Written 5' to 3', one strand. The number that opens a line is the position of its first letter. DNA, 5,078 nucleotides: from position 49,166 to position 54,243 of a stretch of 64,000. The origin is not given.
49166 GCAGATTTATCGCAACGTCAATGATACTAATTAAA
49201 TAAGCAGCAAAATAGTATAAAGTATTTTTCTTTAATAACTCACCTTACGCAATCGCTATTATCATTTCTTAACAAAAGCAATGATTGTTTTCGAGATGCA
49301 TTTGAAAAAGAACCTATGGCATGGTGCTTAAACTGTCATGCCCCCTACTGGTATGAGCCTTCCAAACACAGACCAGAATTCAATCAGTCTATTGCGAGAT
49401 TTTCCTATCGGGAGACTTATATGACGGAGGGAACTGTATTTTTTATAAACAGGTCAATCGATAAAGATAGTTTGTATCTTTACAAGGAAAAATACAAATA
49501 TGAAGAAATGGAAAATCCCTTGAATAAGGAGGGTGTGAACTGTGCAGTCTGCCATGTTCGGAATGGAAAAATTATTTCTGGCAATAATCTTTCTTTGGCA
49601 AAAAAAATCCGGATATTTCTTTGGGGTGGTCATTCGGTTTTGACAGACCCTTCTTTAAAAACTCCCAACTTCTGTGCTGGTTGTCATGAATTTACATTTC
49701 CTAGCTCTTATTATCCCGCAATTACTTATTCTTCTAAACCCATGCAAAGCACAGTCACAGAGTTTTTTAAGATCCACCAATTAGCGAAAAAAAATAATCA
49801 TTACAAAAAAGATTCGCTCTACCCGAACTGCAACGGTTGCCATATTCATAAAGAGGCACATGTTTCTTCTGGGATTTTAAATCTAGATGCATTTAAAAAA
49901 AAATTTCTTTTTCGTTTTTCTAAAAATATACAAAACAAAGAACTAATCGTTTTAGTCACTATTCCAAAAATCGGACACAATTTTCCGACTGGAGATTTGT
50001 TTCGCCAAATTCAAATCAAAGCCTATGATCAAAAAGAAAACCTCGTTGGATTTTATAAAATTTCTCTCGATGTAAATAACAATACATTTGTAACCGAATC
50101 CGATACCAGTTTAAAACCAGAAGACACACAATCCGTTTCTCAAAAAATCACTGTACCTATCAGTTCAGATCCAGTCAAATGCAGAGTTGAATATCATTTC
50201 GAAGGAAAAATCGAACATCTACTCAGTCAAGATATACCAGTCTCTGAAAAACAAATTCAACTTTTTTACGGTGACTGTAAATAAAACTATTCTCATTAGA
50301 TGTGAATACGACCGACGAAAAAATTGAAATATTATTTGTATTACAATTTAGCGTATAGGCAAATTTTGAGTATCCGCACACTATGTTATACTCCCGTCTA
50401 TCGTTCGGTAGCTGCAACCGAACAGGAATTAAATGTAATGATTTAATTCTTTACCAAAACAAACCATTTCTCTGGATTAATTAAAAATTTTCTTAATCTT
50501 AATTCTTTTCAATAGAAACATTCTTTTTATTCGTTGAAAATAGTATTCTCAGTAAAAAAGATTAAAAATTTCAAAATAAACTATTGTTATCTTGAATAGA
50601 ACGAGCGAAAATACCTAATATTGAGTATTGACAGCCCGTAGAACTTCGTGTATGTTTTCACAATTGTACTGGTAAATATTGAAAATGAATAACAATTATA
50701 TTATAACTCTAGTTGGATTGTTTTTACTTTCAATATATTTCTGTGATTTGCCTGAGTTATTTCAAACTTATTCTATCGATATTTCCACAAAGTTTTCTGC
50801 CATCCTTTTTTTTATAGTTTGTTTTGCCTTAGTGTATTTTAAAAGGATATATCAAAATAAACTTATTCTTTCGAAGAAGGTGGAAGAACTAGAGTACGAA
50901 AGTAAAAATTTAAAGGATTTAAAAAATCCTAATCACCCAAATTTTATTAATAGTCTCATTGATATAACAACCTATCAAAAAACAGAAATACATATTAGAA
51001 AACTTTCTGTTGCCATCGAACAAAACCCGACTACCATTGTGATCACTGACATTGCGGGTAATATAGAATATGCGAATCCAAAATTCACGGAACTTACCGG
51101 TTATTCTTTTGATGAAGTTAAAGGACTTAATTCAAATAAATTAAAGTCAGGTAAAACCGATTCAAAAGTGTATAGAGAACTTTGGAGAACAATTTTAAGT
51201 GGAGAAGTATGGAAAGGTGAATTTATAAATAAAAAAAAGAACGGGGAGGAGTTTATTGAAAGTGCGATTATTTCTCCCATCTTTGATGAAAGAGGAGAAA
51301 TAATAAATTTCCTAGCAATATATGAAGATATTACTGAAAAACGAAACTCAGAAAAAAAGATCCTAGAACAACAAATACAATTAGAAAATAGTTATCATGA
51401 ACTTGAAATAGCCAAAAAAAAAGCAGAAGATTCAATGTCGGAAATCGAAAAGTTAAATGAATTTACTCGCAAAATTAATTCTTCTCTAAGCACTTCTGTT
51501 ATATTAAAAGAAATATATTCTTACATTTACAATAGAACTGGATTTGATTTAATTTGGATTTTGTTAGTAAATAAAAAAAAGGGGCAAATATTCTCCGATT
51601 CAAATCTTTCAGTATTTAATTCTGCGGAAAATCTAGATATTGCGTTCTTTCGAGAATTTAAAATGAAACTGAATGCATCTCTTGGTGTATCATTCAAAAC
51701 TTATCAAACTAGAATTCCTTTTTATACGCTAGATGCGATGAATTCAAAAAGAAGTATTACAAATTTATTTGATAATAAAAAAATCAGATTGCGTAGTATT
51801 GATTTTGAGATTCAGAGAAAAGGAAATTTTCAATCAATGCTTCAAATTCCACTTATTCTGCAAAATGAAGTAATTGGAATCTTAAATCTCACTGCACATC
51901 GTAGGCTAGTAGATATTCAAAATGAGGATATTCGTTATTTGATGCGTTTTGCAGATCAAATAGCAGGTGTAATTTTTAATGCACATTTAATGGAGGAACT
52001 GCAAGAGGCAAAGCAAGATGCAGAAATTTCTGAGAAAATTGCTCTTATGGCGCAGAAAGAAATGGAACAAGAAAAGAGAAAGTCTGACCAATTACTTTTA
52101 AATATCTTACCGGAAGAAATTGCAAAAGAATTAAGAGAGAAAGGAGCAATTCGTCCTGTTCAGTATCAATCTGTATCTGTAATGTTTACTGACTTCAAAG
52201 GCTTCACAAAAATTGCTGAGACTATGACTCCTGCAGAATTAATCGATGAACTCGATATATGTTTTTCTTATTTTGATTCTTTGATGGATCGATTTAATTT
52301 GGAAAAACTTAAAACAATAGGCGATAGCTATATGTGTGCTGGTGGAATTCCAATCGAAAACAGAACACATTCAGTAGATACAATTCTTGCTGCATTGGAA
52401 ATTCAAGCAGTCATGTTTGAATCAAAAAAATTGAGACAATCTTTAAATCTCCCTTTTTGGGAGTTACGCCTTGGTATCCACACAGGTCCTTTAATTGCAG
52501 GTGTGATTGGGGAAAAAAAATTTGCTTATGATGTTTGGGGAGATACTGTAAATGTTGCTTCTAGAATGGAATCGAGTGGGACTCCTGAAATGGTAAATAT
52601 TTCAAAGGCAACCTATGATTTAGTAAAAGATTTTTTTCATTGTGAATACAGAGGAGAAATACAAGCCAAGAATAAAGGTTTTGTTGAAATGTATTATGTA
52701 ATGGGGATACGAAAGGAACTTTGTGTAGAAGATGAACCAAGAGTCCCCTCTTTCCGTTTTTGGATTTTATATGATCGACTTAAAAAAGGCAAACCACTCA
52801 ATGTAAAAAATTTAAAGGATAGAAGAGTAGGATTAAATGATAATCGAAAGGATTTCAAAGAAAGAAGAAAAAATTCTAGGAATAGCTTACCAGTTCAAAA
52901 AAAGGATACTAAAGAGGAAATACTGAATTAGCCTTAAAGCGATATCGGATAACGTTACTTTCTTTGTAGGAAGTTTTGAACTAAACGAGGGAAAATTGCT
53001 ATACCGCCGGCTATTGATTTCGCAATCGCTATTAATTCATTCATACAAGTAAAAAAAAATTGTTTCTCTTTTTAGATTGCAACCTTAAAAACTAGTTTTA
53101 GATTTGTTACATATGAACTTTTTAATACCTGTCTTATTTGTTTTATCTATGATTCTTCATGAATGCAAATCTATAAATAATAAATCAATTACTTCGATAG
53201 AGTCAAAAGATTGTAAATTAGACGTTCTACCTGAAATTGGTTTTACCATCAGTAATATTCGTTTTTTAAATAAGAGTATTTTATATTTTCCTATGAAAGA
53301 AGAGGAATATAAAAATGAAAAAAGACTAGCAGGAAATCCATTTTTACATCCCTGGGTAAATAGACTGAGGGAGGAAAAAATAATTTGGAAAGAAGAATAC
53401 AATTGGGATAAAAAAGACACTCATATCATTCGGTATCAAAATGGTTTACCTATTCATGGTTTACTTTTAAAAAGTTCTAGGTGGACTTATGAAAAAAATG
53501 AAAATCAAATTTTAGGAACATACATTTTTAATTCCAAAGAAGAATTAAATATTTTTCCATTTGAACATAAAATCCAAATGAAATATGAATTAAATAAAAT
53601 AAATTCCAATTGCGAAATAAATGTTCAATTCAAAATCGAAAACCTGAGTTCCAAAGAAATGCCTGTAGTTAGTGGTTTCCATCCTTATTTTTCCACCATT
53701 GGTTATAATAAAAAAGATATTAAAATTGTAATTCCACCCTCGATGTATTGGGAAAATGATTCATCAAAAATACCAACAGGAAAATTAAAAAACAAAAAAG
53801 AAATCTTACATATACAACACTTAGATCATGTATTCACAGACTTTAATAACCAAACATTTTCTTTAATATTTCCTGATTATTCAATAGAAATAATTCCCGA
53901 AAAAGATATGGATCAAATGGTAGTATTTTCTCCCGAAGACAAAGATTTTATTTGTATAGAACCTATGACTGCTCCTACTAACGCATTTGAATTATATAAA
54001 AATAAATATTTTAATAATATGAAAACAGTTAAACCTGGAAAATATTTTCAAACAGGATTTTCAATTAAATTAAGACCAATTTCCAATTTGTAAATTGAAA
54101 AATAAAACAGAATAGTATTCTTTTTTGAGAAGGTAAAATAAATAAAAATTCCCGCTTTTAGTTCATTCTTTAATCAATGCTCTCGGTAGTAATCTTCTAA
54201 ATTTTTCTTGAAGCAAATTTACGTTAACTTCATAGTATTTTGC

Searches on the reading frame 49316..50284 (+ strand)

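Call 63: search_protein_families(library=pfam, proteins=[window:49316-50284:+], max_evalue=0.00001)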
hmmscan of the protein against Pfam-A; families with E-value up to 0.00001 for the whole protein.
window:49316-50284:+ (322 aa): 1 family
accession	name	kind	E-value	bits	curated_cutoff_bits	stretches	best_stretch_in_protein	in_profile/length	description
PF22113.1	Mtrc-MtrF_II-IV_dom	-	3.4e-07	30.4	30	0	3-126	30-129/176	Outer membrane cytochrome MtrC/MtrF-like, domains II/IV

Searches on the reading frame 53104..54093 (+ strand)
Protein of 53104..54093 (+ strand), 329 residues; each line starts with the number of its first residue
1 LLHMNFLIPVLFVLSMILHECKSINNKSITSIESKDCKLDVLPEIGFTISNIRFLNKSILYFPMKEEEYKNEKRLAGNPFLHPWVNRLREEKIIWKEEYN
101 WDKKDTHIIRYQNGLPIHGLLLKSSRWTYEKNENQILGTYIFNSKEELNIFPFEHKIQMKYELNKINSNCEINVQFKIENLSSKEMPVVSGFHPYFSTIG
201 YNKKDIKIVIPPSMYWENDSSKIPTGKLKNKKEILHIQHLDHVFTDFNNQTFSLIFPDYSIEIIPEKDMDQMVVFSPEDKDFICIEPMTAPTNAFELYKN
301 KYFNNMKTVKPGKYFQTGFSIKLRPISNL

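Call 63: search_protein_families(library=pfam, proteins=[window:53104-54093:+], max_evalue=0.00001)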
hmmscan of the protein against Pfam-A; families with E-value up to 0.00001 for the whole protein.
window:53104-54093:+ (329 aa): 1 family
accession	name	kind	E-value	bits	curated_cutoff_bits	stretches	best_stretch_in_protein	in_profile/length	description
PF01263.26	Aldose_epim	-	2.9e-24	86.4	27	1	48-316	21-293/299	Aldose 1-epimerase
